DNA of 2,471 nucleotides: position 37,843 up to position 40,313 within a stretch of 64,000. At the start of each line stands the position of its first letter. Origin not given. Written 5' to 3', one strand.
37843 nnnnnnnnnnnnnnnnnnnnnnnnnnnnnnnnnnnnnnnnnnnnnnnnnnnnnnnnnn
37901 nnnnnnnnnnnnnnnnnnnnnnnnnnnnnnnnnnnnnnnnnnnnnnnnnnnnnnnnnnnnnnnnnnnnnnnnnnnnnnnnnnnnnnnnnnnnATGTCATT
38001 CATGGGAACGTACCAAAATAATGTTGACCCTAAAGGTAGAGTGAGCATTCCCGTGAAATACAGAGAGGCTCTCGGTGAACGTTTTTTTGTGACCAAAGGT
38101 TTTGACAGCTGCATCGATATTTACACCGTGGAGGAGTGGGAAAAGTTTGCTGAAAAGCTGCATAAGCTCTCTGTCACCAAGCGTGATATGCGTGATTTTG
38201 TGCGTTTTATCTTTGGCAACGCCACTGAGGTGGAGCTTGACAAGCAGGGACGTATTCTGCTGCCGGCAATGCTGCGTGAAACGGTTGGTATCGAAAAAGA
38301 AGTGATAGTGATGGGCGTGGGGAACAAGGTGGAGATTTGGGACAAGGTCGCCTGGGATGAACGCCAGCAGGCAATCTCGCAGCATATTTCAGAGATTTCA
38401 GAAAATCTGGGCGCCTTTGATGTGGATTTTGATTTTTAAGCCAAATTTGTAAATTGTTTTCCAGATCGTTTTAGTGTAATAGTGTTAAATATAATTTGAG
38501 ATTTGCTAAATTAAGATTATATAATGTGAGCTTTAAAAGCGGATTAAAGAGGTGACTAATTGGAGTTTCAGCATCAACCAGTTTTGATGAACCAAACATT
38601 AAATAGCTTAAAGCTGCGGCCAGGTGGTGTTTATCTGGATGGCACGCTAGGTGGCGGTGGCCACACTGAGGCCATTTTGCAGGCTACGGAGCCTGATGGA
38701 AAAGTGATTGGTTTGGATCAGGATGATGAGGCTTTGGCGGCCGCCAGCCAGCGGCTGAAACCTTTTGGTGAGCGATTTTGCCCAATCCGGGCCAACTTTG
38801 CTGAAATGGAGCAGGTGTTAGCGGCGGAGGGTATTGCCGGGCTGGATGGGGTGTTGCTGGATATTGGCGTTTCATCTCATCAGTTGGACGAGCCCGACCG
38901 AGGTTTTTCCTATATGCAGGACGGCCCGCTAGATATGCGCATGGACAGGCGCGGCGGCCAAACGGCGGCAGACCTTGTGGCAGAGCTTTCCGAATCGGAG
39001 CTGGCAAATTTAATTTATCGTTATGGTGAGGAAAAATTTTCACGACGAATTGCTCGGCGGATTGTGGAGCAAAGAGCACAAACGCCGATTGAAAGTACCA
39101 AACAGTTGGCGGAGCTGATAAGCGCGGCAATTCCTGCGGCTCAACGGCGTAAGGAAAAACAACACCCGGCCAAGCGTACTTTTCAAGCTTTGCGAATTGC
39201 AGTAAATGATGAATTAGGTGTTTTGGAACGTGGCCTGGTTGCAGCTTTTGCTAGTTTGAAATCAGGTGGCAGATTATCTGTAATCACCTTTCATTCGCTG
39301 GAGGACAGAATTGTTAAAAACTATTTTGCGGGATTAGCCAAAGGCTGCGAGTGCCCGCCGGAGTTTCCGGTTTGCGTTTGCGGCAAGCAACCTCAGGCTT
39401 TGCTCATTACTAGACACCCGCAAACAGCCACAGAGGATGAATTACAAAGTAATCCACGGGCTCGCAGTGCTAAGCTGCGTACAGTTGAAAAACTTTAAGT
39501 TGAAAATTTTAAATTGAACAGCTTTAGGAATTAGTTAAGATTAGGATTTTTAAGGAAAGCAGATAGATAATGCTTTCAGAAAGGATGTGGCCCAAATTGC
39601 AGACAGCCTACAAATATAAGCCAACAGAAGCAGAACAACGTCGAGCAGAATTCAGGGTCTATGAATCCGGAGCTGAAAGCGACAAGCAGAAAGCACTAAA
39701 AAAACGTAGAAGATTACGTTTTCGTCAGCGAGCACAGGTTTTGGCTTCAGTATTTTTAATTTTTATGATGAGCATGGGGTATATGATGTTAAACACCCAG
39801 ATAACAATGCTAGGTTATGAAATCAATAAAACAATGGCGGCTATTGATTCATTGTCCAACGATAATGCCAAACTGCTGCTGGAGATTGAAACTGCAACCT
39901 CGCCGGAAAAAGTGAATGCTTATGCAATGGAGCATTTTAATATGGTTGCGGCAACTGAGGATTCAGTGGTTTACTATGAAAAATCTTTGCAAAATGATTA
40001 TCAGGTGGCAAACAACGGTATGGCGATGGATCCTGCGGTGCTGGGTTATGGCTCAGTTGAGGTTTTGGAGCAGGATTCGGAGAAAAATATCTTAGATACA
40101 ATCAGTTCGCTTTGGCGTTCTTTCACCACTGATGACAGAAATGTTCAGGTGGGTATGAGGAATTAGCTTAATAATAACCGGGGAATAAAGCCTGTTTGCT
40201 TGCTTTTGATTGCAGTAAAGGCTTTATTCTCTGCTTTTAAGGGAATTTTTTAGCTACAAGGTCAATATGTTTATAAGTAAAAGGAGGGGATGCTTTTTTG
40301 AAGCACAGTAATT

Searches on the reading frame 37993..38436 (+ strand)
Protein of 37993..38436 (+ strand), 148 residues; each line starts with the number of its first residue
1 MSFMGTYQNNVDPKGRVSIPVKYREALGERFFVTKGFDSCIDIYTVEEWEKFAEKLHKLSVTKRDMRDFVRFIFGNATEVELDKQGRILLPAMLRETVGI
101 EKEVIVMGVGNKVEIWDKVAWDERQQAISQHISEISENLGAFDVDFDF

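Call 6: find_homologous_proteins(query=window:37993-38436:+)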
Query window:37993-38436:+ (148 aa): 182 proteins with E <= 0.001 among 195 candidates; the best 120 are listed.
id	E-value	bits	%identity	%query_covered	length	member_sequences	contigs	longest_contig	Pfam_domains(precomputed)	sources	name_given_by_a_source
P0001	1.4e-92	325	99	100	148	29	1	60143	PF02381.24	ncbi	-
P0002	5.3e-92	323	99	100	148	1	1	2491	PF02381.24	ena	-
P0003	5.8e-89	313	95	100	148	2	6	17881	PF02381.24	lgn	-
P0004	6.6e-89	313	95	100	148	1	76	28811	PF02381.24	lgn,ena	-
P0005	4.2e-88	310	95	100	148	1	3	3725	PF02381.24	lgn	-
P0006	6.0e-88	310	94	100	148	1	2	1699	PF02381.24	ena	-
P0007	6.2e-88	310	95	100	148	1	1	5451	PF02381.24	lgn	-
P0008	2.7e-87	308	93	100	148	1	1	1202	PF02381.24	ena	-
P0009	2.7e-87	308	93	100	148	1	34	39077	PF02381.24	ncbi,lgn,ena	-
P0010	4.3e-87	307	93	100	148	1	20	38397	PF02381.24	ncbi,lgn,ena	-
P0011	1.2e-86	306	94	100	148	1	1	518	PF02381.24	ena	-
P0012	1.2e-86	306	93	100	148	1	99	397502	PF02381.24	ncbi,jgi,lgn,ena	-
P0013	4.0e-86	304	92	100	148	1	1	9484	PF02381.24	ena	-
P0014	9.2e-86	303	90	99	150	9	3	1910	PF02381.24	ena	-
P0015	1.1e-85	303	92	100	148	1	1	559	PF02381.24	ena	-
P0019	3.5e-82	291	90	98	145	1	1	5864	PF02381.24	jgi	-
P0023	6.0e-80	284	84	100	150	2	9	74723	PF02381.24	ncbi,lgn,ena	-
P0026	3.0e-78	278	82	100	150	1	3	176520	PF02381.24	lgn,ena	-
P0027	5.7e-78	278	81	100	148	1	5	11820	PF02381.24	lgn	-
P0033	6.1e-72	258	75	95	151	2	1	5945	PF02381.24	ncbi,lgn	-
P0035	3.8e-69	249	71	95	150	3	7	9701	PF02381.24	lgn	-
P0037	1.5e-68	247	72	95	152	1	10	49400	PF02381.24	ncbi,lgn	-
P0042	1.0e-55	205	60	100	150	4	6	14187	PF02381.24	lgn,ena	-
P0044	1.1e-41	160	52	96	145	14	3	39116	PF02381.24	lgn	-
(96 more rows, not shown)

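Call 8: find_encoding_contigs(protein=P0012, flank=4000, max_places=3)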
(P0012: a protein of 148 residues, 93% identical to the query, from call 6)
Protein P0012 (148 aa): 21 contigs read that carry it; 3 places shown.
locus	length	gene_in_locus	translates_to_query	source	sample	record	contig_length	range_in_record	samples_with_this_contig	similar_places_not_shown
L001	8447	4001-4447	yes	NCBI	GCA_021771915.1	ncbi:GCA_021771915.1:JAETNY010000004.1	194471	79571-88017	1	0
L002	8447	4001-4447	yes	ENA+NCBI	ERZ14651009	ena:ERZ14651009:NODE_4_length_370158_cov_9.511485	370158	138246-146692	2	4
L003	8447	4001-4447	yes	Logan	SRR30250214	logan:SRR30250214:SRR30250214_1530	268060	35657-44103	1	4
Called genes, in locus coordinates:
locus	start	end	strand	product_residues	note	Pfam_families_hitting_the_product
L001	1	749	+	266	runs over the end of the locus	-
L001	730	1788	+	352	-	PF00348:polyprenyl_synt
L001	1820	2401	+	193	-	PF25087:GMPPB_C (faint), PF21711:DCTN5 (weak), PF25084:LbH_EIF2B (weak), PF00132:Hexapep, PF14602:Hexapep_2 (weak)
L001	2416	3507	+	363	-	PF00154:RecA_N, PF08423:Rad51, PF06745:ATPase (weak), PF27531:MT3502_N, PF01637:ATPase_2 (faint), PF21096:RecA_C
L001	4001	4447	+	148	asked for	PF02381:MraZ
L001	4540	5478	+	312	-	PF01795:Methyltransf_5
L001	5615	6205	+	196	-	-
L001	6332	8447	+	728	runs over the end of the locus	PF03717:PBP_dimer, PF00905:Transpeptidase, PF03793:PASTA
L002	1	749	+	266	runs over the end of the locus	-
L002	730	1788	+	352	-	PF00348:polyprenyl_synt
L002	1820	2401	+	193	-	PF25087:GMPPB_C (faint), PF21711:DCTN5 (weak), PF25084:LbH_EIF2B (weak), PF00132:Hexapep, PF14602:Hexapep_2 (weak)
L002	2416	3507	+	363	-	PF00154:RecA_N, PF08423:Rad51, PF06745:ATPase (weak), PF27531:MT3502_N (weak), PF01637:ATPase_2 (weak), PF21096:RecA_C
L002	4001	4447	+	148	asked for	PF02381:MraZ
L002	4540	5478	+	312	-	PF01795:Methyltransf_5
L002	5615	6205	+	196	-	-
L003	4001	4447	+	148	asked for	PF02381:MraZ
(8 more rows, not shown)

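Call 9: find_encoding_contigs(protein=P0023, flank=4000, max_places=2)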
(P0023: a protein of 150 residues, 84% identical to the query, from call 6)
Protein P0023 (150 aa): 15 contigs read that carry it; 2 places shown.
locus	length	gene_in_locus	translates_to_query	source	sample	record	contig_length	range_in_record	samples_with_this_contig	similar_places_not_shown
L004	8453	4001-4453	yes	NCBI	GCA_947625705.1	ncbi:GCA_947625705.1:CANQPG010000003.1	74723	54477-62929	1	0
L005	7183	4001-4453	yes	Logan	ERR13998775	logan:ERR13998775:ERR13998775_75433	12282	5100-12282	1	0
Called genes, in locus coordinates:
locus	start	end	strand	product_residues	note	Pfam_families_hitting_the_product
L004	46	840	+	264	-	-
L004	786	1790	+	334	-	PF00348:polyprenyl_synt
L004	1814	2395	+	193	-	PF25087:GMPPB_C (faint), PF21711:DCTN5 (weak), PF25084:LbH_EIF2B (weak), PF00132:Hexapep, PF14602:Hexapep_2 (weak)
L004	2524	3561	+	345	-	PF00154:RecA_N, PF06745:ATPase (weak), PF08423:Rad51, PF13481:AAA_25 (faint), PF27531:MT3502_N (weak), PF21096:RecA_C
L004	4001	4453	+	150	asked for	PF02381:MraZ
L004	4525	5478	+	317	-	PF01795:Methyltransf_5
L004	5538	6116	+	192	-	-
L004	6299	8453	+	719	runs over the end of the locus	PF03717:PBP_dimer, PF00905:Transpeptidase, PF03793:PASTA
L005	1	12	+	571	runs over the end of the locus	PF00587:tRNA-synt_2b, PF04073:tRNA_edit, PF03129:HGTP_anticodon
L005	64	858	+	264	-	-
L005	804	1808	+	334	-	PF00348:polyprenyl_synt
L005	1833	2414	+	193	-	PF25087:GMPPB_C (faint), PF21711:DCTN5 (weak), PF25084:LbH_EIF2B (weak), PF00132:Hexapep, PF14602:Hexapep_2 (weak)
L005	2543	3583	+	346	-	PF00154:RecA_N, PF06745:ATPase (weak), PF08423:Rad51, PF13481:AAA_25 (faint), PF27531:MT3502_N (weak), PF21096:RecA_C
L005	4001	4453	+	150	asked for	PF02381:MraZ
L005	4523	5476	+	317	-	PF01795:Methyltransf_5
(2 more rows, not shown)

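Call 10: find_encoding_contigs(protein=P0037, flank=4000, max_places=2)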
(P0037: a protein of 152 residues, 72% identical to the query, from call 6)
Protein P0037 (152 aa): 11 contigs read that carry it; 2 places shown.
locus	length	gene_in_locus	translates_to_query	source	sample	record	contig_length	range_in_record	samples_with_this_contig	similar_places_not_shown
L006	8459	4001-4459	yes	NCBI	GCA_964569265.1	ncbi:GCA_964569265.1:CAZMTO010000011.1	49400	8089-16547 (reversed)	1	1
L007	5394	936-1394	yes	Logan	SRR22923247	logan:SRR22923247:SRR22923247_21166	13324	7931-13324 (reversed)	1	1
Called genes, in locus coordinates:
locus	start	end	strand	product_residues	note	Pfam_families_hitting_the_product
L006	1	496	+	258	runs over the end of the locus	-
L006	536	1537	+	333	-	PF00348:polyprenyl_synt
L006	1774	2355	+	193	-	PF25087:GMPPB_C (faint), PF25084:LbH_EIF2B (weak), PF00132:Hexapep, PF14602:Hexapep_2 (weak)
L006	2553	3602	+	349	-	PF00154:RecA_N, PF06745:ATPase (weak), PF08423:Rad51, PF13481:AAA_25 (faint), PF27531:MT3502_N (weak), PF21096:RecA_C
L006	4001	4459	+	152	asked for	PF02381:MraZ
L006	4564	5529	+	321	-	PF01795:Methyltransf_5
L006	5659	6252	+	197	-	-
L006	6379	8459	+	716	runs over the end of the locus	PF03717:PBP_dimer, PF00905:Transpeptidase, PF03793:PASTA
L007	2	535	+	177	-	?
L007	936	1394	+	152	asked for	PF02381:MraZ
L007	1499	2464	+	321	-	PF01795:Methyltransf_5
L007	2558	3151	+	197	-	-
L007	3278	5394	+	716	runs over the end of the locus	PF03717:PBP_dimer, PF00905:Transpeptidase, PF03793:PASTA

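Call 11: find_encoding_contigs(protein=P0042, flank=4000, max_places=2)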
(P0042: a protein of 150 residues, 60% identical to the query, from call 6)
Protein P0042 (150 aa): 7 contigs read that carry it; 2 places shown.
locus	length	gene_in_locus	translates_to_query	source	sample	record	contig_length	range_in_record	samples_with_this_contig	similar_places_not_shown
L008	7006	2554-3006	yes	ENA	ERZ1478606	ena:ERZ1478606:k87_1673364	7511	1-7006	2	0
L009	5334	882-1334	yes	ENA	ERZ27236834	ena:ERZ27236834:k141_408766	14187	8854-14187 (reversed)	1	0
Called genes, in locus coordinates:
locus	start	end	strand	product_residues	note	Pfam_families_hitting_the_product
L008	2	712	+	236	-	?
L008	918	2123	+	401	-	PF01546:Peptidase_M20, PF07687:M20_dimer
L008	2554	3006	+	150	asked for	PF02381:MraZ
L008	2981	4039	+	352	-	PF01795:Methyltransf_5, PF13847:Methyltransf_31 (faint)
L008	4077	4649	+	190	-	PF04977:DivIC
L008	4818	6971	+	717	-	PF03717:PBP_dimer, PF00905:Transpeptidase, PF03793:PASTA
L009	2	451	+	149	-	?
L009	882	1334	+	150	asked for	PF02381:MraZ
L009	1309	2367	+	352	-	PF01795:Methyltransf_5, PF13847:Methyltransf_31 (faint)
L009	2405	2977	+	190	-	PF04977:DivIC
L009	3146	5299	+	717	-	PF03717:PBP_dimer, PF00905:Transpeptidase, PF03793:PASTA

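Call 12: find_encoding_contigs(protein=P0044, flank=4000, max_places=2)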
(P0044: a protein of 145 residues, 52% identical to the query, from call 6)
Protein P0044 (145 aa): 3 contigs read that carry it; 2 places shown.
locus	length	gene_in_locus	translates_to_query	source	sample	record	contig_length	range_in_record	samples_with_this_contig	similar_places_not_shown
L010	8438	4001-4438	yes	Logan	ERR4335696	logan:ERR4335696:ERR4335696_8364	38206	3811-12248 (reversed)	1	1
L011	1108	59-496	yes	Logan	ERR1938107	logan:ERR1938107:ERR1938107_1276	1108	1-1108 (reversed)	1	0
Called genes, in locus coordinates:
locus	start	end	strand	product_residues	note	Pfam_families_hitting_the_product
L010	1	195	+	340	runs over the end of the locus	PF00994:MoCF_biosynth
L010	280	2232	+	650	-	PF16177:ACAS_N, PF00501:AMP-binding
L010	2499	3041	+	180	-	PF14512:TM1586_NiRdase (faint), PF00881:Nitroreductase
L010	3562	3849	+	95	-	-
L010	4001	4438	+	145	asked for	PF02381:MraZ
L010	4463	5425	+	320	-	PF01795:Methyltransf_5, PF13847:Methyltransf_31 (faint), PF13649:Methyltransf_25 (faint)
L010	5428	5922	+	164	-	PF04977:DivIC (weak)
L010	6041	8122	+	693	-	PF03717:PBP_dimer, PF00905:Transpeptidase, PF03793:PASTA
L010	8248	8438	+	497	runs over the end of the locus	PF01225:Mur_ligase, PF08245:Mur_ligase_M, PF02875:Mur_ligase_C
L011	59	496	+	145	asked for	PF02381:MraZ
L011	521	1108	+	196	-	?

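Call 13: find_encoding_contigs(protein=P0026, flank=4000, max_places=2)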
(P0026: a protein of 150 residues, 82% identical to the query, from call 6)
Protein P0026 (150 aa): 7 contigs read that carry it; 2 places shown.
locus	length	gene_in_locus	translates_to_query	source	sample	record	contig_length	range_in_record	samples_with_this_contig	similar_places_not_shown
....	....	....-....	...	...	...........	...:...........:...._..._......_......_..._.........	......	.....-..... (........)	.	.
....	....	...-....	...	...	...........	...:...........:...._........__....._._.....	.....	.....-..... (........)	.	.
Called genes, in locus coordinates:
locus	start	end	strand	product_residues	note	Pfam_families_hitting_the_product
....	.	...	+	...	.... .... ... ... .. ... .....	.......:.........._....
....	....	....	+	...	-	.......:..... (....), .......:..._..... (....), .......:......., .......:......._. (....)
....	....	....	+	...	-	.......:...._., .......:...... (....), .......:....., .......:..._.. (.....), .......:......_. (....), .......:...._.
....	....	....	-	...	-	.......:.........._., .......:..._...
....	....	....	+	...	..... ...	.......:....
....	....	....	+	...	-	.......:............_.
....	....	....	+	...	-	-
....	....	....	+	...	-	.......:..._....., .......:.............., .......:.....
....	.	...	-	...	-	?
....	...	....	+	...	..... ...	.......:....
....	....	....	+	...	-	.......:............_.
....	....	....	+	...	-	-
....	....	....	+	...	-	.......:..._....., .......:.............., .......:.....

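Call 14: find_encoding_contigs(protein=P0004, flank=4000, max_places=2)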
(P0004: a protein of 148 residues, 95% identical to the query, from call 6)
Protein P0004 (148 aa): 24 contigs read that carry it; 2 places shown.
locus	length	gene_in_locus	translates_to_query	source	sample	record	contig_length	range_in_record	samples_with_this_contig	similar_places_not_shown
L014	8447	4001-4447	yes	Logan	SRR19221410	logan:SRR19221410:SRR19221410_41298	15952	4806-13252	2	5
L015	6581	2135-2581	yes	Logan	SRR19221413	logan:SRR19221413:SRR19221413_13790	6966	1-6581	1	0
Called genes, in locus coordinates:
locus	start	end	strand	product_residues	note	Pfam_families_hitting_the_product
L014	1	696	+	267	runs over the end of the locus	-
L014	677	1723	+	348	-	PF00348:polyprenyl_synt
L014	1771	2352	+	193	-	PF25087:GMPPB_C (faint), PF21711:DCTN5 (weak), PF25084:LbH_EIF2B (weak), PF00132:Hexapep, PF14602:Hexapep_2 (weak)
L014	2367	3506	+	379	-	PF00154:RecA_N, PF08423:Rad51, PF06745:ATPase (weak), PF01637:ATPase_2 (faint), PF27531:MT3502_N, PF21096:RecA_C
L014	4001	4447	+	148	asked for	PF02381:MraZ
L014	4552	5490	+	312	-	PF01795:Methyltransf_5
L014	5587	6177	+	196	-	-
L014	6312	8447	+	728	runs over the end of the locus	PF03717:PBP_dimer, PF00905:Transpeptidase, PF03793:PASTA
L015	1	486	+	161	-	?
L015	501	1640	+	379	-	PF00154:RecA_N, PF08423:Rad51, PF06745:ATPase (weak), PF01637:ATPase_2 (faint), PF27531:MT3502_N, PF21096:RecA_C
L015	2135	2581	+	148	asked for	PF02381:MraZ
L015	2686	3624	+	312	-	PF01795:Methyltransf_5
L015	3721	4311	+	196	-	-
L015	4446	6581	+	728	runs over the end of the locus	PF03717:PBP_dimer, PF00905:Transpeptidase, PF03793:PASTA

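Call 21: find_related_loci(query=A2, collection=genome_contigs, flank=3000)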
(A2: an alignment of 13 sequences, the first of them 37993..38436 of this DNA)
Query A2 (148 aa) in genome_contigs; peptide patterns used: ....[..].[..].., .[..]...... (x = any residue, [..] = any of these).
214 stretches matched a pattern; 170 encode a relative of the query (tblastn E <= 1e-3); the best 80 are kept; 80 distinct loci.
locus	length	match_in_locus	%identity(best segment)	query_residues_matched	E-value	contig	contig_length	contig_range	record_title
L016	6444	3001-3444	95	1-148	5e-94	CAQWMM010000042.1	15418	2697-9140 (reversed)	MAG TPA_asm: uncultured Firmicutes bacterium isolate MGBC125362 genome assembly, contig: MGBC125362.42, whole genome sho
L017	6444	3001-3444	93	1-148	7e-93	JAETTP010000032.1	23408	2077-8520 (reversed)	MAG: Bacillota bacterium isolate S4_Bin7 scaffold_2237, whole genome shotgun sequence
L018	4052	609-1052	93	1-148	3e-92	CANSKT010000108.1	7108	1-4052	MAG TPA_asm: uncultured Peptococcaceae bacterium isolate SRR15633974_bin.16_metawrap_v1.3_MAG genome assembly, contig: N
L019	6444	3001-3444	93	1-148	9e-92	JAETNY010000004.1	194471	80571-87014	MAG: Bacillota bacterium isolate S11_Bin2 scaffold_28, whole genome shotgun sequence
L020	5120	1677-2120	84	1-148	7e-86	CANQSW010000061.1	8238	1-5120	MAG: uncultured Peptococcaceae bacterium isolate Lapin-032__bin47 genome assembly, contig: Lapin-032__NODE_11530_length_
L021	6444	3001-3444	84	1-148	2e-85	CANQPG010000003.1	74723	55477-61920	MAG: uncultured Peptococcaceae bacterium isolate Lapin-012__bin31 genome assembly, contig: Lapin-012__NODE_666_length_74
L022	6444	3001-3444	84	1-148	4e-85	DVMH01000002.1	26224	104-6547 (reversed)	MAG TPA_asm: Candidatus Avidehalobacter gallistercoris isolate 2830 CHK33__C20778_L26224_ERR2241698, whole genome shotgu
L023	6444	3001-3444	83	1-148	4e-84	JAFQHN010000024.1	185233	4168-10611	MAG: Bacillota bacterium isolate RGIG1825 Goat_Cecum-5__c627284, whole genome shotgun sequence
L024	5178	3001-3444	82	1-148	1e-82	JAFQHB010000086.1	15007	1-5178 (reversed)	MAG: Bacillota bacterium isolate RGIG1813 Goat_Cecum-5__c291795, whole genome shotgun sequence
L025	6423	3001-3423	72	1-141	5e-70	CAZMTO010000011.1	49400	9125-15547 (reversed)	MAG TPA_asm: uncultured Peptococcaceae bacterium isolate SRP313737_co1_373 genome assembly, contig: NODE_1170_length_494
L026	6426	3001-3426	52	3-148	7e-47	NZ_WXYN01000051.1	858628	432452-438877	Planococcus soli strain c23 scaffold3, whole genome shotgun sequence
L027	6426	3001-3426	52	3-148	4e-47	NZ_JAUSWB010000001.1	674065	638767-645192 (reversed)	Planomicrobium stackebrandtii strain DSM 16419 Ga0480241_01, whole genome shotgun sequence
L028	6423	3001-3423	51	3-143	4e-47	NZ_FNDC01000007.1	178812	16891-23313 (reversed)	Planococcus glaciei strain CGMCC 1.6846, whole genome shotgun sequence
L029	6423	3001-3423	51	3-143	4e-47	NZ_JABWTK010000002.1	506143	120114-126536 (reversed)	Planococcus chinensis strain MB653 NODE_2_length_506143_cov_62.086446, whole genome shotgun sequence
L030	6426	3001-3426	52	3-148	4e-47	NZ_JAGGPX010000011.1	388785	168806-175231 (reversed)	Planococcus sp. ISL-110 Planococcus_sp_ALS8-contig11, whole genome shotgun sequence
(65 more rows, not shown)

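Call 43: search_protein_families(library=pfam, proteins=[window:37993-38436:+])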
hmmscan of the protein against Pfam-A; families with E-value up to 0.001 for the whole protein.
window:37993-38436:+ (148 aa): 1 family
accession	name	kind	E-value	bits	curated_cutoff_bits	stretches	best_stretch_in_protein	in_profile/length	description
PF02381.23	MraZ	-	1e-39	134.8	23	2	73-135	1-64/72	MraZ protein, putative antitoxin-like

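Call 44: find_encoding_contigs(protein=P0033, flank=3000, max_places=2)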
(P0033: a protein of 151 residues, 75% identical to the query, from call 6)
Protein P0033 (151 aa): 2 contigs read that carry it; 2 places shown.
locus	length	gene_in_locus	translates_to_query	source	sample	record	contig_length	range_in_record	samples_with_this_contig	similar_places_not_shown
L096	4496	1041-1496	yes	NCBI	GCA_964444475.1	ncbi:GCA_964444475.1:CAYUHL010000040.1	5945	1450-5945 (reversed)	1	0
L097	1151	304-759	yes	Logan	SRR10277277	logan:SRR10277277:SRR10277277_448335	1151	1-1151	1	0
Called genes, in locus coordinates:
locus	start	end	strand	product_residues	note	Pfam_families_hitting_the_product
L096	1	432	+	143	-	?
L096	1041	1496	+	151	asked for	PF02381:MraZ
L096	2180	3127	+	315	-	PF01795:Methyltransf_5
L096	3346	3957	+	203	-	PF04977:DivIC (weak)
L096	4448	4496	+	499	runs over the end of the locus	?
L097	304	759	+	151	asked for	PF02381:MraZ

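Call 45: find_encoding_contigs(protein=P0035, flank=3000, max_places=2)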
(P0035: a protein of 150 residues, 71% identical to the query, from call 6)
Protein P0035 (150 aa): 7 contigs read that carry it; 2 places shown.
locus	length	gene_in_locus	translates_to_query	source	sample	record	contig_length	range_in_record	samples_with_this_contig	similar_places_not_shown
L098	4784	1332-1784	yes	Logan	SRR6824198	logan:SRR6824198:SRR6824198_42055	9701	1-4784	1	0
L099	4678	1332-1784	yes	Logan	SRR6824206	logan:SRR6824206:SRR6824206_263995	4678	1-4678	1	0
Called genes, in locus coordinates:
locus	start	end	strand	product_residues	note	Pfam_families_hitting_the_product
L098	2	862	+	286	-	?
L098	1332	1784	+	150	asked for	PF02381:MraZ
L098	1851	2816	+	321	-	PF01795:Methyltransf_5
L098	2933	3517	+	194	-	-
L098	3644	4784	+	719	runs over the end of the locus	PF03717:PBP_dimer, PF00905:Transpeptidase, PF03793:PASTA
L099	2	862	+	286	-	?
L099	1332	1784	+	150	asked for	PF02381:MraZ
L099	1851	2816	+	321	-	PF01795:Methyltransf_5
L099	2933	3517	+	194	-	-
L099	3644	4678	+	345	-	?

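Call 46: find_encoding_contigs(protein=P0027, flank=3000, max_places=2)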
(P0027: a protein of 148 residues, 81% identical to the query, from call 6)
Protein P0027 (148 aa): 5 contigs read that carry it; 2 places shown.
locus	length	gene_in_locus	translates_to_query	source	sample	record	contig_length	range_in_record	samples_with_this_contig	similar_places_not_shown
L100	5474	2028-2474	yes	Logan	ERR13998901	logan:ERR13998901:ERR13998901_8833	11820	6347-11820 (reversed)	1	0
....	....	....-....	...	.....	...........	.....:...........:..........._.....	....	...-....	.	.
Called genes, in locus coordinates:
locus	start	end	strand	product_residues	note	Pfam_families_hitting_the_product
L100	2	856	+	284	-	?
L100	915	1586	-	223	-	PF02525:Flavodoxin_2, PF03358:FMN_red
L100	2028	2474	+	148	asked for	PF02381:MraZ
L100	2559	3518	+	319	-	PF01795:Methyltransf_5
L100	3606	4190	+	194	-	-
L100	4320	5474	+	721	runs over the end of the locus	PF03717:PBP_dimer, PF00905:Transpeptidase, PF03793:PASTA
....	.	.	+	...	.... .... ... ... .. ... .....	?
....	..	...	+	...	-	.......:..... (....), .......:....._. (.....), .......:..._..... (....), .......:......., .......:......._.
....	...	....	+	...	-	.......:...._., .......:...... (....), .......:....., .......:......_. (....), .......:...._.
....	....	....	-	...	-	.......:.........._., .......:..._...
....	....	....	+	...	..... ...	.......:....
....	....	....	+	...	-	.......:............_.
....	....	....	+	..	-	?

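Call 47: find_encoding_contigs(protein=P0019, flank=3000, max_places=2)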
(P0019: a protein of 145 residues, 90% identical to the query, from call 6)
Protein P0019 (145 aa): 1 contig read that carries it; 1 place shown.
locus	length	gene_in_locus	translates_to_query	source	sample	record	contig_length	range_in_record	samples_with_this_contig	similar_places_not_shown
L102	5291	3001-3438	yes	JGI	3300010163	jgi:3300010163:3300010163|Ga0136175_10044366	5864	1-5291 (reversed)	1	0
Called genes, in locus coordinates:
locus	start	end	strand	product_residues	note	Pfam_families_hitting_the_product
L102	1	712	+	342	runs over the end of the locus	PF00348:polyprenyl_synt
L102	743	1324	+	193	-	PF21711:DCTN5 (weak), PF25084:LbH_EIF2B (weak), PF25087:GMPPB_C (weak), PF00132:Hexapep, PF14602:Hexapep_2 (weak)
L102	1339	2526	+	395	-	PF00154:RecA_N, PF06745:ATPase (weak), PF08423:Rad51, PF13481:AAA_25 (faint), PF27531:MT3502_N (weak), PF01637:ATPase_2 (faint), PF21096:RecA_C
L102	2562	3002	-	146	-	-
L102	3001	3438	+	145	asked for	PF02381:MraZ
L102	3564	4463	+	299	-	PF01795:Methyltransf_5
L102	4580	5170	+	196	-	-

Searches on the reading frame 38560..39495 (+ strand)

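Call 43: search_protein_families(library=pfam, proteins=[window:38560-39495:+])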
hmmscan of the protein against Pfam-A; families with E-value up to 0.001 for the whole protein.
window:38560-39495:+ (312 aa): 1 family
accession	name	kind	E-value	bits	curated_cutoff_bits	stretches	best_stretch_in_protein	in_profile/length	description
PF01795.25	Methyltransf_5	-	7.4e-121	403.8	27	1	2-311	1-308/309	MraW methylase family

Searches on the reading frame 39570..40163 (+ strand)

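Call 43: search_protein_families(library=pfam, proteins=[window:39570-40163:+])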
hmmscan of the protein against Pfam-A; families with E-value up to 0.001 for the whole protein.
window:39570-40163:+ (198 aa): 1 family
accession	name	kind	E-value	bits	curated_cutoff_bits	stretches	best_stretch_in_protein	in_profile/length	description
PF04999.18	FtsL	-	0.00048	20.6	22.9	1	57-132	16-91/97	Cell division protein FtsL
